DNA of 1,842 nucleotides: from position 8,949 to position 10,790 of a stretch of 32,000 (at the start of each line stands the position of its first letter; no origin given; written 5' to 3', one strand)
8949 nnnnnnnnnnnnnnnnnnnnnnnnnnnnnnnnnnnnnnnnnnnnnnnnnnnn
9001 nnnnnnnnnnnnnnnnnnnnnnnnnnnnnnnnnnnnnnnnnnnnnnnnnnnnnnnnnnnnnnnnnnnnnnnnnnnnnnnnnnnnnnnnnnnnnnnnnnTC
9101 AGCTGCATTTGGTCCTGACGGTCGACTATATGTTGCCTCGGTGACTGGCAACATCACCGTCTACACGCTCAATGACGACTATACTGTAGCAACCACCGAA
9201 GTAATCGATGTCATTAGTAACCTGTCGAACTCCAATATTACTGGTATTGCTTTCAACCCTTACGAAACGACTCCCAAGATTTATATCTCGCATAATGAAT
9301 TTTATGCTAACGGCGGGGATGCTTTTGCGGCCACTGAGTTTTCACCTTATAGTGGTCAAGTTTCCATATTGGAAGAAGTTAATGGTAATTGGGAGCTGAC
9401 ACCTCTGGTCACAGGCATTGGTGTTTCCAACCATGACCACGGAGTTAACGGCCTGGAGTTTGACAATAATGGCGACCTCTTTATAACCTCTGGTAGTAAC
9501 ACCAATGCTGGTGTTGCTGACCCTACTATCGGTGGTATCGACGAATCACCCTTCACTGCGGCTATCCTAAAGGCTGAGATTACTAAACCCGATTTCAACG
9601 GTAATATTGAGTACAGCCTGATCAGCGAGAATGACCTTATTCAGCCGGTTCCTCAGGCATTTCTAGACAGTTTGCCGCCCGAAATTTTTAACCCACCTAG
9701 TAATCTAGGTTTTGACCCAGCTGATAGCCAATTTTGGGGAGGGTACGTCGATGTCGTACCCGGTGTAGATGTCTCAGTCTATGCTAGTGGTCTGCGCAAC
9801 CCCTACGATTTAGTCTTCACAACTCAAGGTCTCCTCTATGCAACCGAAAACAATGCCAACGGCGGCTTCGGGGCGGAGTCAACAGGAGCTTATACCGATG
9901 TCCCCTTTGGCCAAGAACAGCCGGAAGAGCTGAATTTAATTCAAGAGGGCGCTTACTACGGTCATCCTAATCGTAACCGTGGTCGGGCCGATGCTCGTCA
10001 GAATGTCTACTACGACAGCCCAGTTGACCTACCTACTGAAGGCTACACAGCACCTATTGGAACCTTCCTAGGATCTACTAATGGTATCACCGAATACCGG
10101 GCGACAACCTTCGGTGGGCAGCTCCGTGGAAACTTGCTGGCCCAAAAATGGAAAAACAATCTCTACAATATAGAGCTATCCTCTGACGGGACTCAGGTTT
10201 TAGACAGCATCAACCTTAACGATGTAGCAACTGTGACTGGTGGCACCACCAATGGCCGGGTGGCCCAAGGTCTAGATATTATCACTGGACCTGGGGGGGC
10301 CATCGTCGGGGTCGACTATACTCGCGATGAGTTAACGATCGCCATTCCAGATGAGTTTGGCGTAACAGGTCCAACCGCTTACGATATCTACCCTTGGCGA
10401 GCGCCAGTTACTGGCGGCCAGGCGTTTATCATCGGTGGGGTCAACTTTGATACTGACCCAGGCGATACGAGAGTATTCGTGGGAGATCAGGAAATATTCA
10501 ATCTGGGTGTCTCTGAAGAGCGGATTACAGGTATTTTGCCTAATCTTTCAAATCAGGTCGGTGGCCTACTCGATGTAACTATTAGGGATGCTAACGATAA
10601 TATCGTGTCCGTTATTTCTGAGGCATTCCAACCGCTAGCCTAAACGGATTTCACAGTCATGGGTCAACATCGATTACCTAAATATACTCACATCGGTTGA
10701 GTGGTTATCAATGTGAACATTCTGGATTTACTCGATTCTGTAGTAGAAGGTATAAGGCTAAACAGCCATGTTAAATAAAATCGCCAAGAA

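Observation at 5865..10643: Leaderless 1592-aa multi-lectin protein embedded in the glycan locus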

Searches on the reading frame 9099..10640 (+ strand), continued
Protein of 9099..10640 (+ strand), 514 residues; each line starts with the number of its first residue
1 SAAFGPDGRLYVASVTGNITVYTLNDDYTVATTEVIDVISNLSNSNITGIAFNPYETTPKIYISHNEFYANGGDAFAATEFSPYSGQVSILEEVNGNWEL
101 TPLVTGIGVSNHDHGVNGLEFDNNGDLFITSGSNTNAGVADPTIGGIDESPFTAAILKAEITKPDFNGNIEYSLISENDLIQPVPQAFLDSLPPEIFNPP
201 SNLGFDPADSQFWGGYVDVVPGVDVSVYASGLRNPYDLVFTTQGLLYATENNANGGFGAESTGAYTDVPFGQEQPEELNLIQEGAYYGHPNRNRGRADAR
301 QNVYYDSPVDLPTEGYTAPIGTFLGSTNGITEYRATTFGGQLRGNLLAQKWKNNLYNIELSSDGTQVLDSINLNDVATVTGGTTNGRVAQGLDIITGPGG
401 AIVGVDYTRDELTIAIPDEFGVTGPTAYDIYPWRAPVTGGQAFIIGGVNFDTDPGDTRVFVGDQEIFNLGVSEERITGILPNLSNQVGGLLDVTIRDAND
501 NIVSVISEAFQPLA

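Call 45: fold_search(model_id=the predicted structure, library=pdb)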
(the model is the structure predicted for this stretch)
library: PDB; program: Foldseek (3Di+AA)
matches with E <= 10: 1821; with E <= 0.001: 171
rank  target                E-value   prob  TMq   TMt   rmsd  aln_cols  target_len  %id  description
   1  5min_B                3.0e-13  1.00  0.40  0.45  14.1       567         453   13  Apo form of the soluble PQQ-dependent Glucose Dehydrogenase from Acinetobacter calcoaceticus (released 2017-12-20)
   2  8re0_A                1.5e-12  1.00  0.42  0.47  13.9       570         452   13  Soluble glucose dehydrogenase from acinetobacter calcoaceticus - double mutant pH8 (released 2024-05-08)
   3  1qbi_A                2.3e-12  1.00  0.40  0.47  14.0       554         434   13  SOLUBLE QUINOPROTEIN GLUCOSE DEHYDROGENASE FROM ACINETOBACTER CALCOACETICUS (released 2000-02-25)
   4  3a9g_A                7.2e-12  1.00  0.44  0.65   7.8       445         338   15  Crystal Structure of PQQ-dependent sugar dehydrogenase apo-form (released 2010-09-08)
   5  5min_A                7.2e-12  1.00  0.41  0.46  14.0       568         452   12  Apo form of the soluble PQQ-dependent Glucose Dehydrogenase from Acinetobacter calcoaceticus (released 2017-12-20)
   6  1qbi_B                7.2e-12  1.00  0.40  0.46  14.0       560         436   14  SOLUBLE QUINOPROTEIN GLUCOSE DEHYDROGENASE FROM ACINETOBACTER CALCOACETICUS (released 2000-02-25)
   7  1c9u_B                1.9e-11  1.00  0.39  0.43  14.6       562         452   15  CRYSTAL STRUCTURE OF THE SOLUBLE QUINOPROTEIN GLUCOSE DEHYDROGENASE IN COMPLEX WITH PQQ (released 2000-02-04)
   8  1cru_A                2.3e-11  1.00  0.40  0.45  14.1       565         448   14  SOLUBLE QUINOPROTEIN GLUCOSE DEHYDROGENASE FROM ACINETOBACTER CALCOACETICUS IN COMPLEX WITH PQQ AND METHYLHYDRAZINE (released 2000-03-01)
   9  1c9u_A                2.4e-11  1.00  0.37  0.42  14.2       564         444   14  CRYSTAL STRUCTURE OF THE SOLUBLE QUINOPROTEIN GLUCOSE DEHYDROGENASE IN COMPLEX WITH PQQ (released 2000-02-04)
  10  1cq1_B                4.6e-11  1.00  0.34  0.39  14.9       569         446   13  Soluble Quinoprotein Glucose Dehydrogenase from Acinetobacter Calcoaceticus in Complex with PQQH2 and Glucose (released 2000-02-04)
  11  2ism_B                8.5e-11  1.00  0.45  0.67   7.6       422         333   18  Crystal structure of the putative oxidoreductase (glucose dehydrogenase) (TTHA0570) from thermus theromophilus HB8 (released 2007-11-13)
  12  2ism_A                6.5e-10  1.00  0.44  0.67   8.1       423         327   17  Crystal structure of the putative oxidoreductase (glucose dehydrogenase) (TTHA0570) from thermus theromophilus HB8 (released 2007-11-13)
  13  3ho5_B                6.8e-10  1.00  0.43  0.48   9.7       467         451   15  Crystal structure of Hedgehog-interacting protein (HHIP) and Sonic hedgehog (SHH) complex (released 2009-06-23)
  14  3ho5_A                7.6e-10  1.00  0.42  0.47   8.4       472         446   15  Crystal structure of Hedgehog-interacting protein (HHIP) and Sonic hedgehog (SHH) complex (released 2009-06-23)
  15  3ho4_B                1.3e-09  1.00  0.38  0.43   9.8       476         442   14  Crystal structure of Hedgehog-interacting protein (HHIP) (released 2009-06-23)
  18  3das                  1.9e-09  1.00  0.45  0.66   8.2       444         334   16  Structure of the PQQ-bound form of Aldose Sugar Dehydrogenase (Adh) from Streptomyces coelicolor (released 2009-06-02)
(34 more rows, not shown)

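Call 46: search_solved_structures(query=A2, max_evalue=0.001, show_alignments=4)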
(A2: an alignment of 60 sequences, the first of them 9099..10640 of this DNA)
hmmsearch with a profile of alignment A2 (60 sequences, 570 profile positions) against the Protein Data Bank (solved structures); distinct sequences matched with E-value up to 0.001: 21.
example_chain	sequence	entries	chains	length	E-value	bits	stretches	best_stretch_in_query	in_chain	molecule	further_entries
5min_A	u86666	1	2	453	6.1e-12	48.1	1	42-189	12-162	Quinoprotein glucose dehydrogenase B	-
1c9u_A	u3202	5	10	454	6.6e-12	48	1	42-189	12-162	SOLUBLE QUINOPROTEIN GLUCOSE DEHYDROGENASE | PROTEIN (SOLUBLE QUINOPROTEIN GLUCOSE DEHYDROGENASE) | Quinoprotein glucose dehydrogenase B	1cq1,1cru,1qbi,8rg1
8re0_A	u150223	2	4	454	6.6e-12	48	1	42-189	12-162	Quinoprotein glucose dehydrogenase B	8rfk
5lsp_A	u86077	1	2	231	7.5e-10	41.2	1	441-515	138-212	Hepatocyte growth factor receptor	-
7mo7_E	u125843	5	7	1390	1.9e-08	36.5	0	441-514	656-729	Hepatocyte growth factor receptor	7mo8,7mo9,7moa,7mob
2uzx_B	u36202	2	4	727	2.7e-08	36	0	441-514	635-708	HEPATOCYTE GROWTH FACTOR RECEPTOR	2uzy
6gcu_A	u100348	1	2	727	2.7e-08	36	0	441-514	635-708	Hepatocyte growth factor receptor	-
8j72_A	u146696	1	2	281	6.1e-08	34.8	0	405-432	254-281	E3 ubiquitin-protein ligase TRIM71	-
7qrx_A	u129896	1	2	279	7.5e-08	34.6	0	405-432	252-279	E3 ubiquitin-protein ligase TRIM71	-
9jur_A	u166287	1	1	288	8.8e-08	34.3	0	406-432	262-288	E3 ubiquitin-protein ligase TRIM71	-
7m0r_A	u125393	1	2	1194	3.8e-07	32.2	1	441-531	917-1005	Plexin-A4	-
5l5k_A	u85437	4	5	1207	3.9e-07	32.2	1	441-531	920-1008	Plexin-A4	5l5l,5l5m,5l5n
6fpt_A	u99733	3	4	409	1.2e-06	30.5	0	405-431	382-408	E3 ubiquitin-protein ligase TRIM71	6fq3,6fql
5l7n_A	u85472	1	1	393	1.5e-06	30.3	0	432-512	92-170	Plexin-A1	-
2ism_A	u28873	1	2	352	1.9e-06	29.9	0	252-321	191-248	Putative oxidoreductase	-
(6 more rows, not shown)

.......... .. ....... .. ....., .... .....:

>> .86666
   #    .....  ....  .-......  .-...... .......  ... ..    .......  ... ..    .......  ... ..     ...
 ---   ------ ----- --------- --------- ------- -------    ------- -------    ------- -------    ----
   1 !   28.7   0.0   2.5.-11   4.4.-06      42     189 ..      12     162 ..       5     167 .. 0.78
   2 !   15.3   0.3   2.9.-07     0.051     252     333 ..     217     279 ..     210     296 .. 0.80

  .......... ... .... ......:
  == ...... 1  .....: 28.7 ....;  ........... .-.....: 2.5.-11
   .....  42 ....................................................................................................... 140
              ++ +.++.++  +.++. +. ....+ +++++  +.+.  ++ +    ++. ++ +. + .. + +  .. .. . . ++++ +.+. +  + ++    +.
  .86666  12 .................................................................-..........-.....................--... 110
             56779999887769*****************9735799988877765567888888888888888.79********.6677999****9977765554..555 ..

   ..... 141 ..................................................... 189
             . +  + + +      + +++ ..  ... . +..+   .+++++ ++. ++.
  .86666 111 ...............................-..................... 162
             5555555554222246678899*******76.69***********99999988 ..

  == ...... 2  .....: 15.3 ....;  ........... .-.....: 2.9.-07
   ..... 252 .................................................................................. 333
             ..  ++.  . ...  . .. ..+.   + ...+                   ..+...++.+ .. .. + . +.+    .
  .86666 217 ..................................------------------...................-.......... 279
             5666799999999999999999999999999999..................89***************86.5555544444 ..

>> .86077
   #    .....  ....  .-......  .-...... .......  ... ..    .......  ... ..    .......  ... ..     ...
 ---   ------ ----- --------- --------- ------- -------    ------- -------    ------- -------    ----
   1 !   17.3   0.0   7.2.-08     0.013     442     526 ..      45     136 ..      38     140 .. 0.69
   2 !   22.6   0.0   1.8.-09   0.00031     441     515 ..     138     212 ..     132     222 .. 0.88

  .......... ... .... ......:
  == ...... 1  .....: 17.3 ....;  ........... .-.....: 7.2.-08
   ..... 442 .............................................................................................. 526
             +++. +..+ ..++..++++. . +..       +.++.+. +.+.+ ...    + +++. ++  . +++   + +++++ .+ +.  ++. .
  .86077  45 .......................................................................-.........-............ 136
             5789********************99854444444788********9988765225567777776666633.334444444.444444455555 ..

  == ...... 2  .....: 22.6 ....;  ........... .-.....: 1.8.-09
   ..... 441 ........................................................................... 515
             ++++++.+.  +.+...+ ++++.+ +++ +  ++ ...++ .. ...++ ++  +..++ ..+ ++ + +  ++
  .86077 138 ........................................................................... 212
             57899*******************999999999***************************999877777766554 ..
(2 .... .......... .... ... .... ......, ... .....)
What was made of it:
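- On PQQ-dependent soluble sugar dehydrogenase (Pfam GSDH PF07995 / CAZy AA12): The profile-to-1c9u alignment places His144 on the H of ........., and R228-N229 on the invariant RN of GLRNPYD (call 46). Gly-Pro is kept in the family consensus but is Asn-Ala here (call 46).
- The equivalents of sGDH His144, Arg228 and Asn229 are conserved (call 46).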

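Call 74: find_encoding_contigs(protein=P0128, flank=10000, max_places=2)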
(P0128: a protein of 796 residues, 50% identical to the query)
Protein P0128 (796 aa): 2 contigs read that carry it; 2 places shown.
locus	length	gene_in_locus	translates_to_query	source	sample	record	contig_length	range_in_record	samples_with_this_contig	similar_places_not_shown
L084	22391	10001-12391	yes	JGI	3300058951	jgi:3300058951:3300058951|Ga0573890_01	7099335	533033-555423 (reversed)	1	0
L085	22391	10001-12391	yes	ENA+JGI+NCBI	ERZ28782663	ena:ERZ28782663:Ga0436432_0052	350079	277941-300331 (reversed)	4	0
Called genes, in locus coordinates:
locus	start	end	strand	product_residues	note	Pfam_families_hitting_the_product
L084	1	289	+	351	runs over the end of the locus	PF00355:Rieske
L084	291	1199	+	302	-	-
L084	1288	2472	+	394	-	PF28091:CylC-like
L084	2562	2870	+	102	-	PF00111:Fer2 (weak)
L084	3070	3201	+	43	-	PF28091:CylC-like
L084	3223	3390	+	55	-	-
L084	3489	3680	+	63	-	-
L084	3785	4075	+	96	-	PF00111:Fer2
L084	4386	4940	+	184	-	-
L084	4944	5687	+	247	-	PF14072:DndB (weak)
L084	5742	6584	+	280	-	-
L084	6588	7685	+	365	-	PF00355:Rieske, PF19112:VanA_C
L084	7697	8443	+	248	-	PF04116:FA_hydroxylase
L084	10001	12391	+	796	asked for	PF11721:Malectin, PF07995:GSDH, PF01833:TIG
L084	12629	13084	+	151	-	-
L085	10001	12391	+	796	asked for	PF11721:Malectin, PF07995:GSDH, PF01833:TIG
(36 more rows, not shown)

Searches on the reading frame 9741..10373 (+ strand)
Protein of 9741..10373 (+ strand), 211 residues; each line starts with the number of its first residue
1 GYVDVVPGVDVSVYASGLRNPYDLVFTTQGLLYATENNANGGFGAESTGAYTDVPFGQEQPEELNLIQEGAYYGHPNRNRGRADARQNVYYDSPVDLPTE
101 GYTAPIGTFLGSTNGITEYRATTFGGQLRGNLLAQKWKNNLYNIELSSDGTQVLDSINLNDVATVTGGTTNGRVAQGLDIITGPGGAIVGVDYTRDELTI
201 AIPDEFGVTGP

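Call 49: search_solved_structures(query=A3, max_evalue=1, show_alignments=5)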
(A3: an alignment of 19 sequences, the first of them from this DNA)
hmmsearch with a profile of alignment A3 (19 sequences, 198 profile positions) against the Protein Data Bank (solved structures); distinct sequences matched with E-value up to 1: 6.
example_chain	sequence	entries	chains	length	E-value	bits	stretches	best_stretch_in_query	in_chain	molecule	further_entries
5min_A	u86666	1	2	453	0.0019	21.1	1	8-83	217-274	Quinoprotein glucose dehydrogenase B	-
1c9u_A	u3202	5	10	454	0.0019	21.1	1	8-83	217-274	SOLUBLE QUINOPROTEIN GLUCOSE DEHYDROGENASE | PROTEIN (SOLUBLE QUINOPROTEIN GLUCOSE DEHYDROGENASE) | Quinoprotein glucose dehydrogenase B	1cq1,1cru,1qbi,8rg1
8re0_A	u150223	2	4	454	0.0019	21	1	8-83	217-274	Quinoprotein glucose dehydrogenase B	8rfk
2ism_A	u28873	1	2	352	0.45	13.3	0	8-75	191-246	Putative oxidoreductase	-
5i1y_A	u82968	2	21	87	0.61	12.9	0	16-54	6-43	nvPizz2a-H16S58 | nvPizza2-H16S58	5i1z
5chb_A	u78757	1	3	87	0.71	12.7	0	15-54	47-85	nvPizza2-S16H58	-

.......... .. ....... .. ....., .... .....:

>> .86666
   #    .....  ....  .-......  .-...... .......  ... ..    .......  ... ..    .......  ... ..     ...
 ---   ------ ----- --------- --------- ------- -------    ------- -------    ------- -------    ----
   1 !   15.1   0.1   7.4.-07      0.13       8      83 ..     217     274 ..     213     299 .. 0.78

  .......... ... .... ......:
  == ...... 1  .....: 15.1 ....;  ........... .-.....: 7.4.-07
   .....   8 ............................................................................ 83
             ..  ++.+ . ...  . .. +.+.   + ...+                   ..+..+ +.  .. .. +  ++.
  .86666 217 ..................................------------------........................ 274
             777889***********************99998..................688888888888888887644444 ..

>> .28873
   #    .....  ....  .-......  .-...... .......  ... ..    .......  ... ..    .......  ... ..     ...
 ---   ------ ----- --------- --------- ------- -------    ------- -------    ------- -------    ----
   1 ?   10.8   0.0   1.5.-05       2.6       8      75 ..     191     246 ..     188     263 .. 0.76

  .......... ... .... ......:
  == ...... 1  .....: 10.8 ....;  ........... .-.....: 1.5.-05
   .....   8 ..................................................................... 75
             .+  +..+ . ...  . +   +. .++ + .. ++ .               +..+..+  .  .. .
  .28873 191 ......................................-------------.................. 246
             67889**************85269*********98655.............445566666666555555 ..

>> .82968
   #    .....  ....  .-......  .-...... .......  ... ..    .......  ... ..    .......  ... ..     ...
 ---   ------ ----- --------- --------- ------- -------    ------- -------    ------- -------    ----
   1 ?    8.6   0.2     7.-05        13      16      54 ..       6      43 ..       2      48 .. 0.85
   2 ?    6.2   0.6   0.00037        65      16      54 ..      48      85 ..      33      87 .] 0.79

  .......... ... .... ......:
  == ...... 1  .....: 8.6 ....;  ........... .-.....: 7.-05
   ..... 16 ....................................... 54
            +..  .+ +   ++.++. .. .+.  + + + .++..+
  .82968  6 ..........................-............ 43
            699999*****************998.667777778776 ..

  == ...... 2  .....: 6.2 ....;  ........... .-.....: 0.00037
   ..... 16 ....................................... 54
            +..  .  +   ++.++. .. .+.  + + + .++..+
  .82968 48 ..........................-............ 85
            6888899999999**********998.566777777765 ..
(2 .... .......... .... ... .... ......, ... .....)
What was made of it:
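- On PQQ-dependent soluble sugar dehydrogenase (Pfam GSDH PF07995 / CAZy AA12): The C-terminal blades could not be aligned by profile search (call 49).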

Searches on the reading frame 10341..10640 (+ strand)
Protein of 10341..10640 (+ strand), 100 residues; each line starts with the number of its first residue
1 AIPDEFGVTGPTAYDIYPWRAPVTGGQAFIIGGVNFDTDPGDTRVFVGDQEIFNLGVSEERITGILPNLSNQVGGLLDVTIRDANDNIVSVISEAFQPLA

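Call 67: search_protein_representatives(protein=window:10341-10640:+)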
Query: 100 residues. Proteins with E-value up to 0.001 (for the whole library): 171; up to 1e-10: 41; up to 1e-30: 1. The best 150 are listed.
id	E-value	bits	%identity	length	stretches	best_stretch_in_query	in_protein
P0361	5.3e-40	152.1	75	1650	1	1-99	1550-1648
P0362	1.9e-28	115.0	65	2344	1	4-99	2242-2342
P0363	1.2e-22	96.4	56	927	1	1-100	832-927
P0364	2.9e-19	85.5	55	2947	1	1-99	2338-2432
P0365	1.0e-17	80.5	57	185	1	1-99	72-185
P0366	4.1e-16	75.4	52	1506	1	3-97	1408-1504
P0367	5.1e-15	71.9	49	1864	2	2-99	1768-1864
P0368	5.5e-15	71.8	48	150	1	4-99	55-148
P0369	6.9e-15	71.5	36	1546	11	8-49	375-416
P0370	7.9e-14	68.1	49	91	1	12-99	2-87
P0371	8.1e-14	68.0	36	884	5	8-59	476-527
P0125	1.4e-13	67.3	47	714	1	3-99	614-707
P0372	1.4e-13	67.3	44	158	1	3-100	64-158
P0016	2.0e-13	66.8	44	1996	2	2-99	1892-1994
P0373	2.0e-13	66.7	49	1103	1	4-99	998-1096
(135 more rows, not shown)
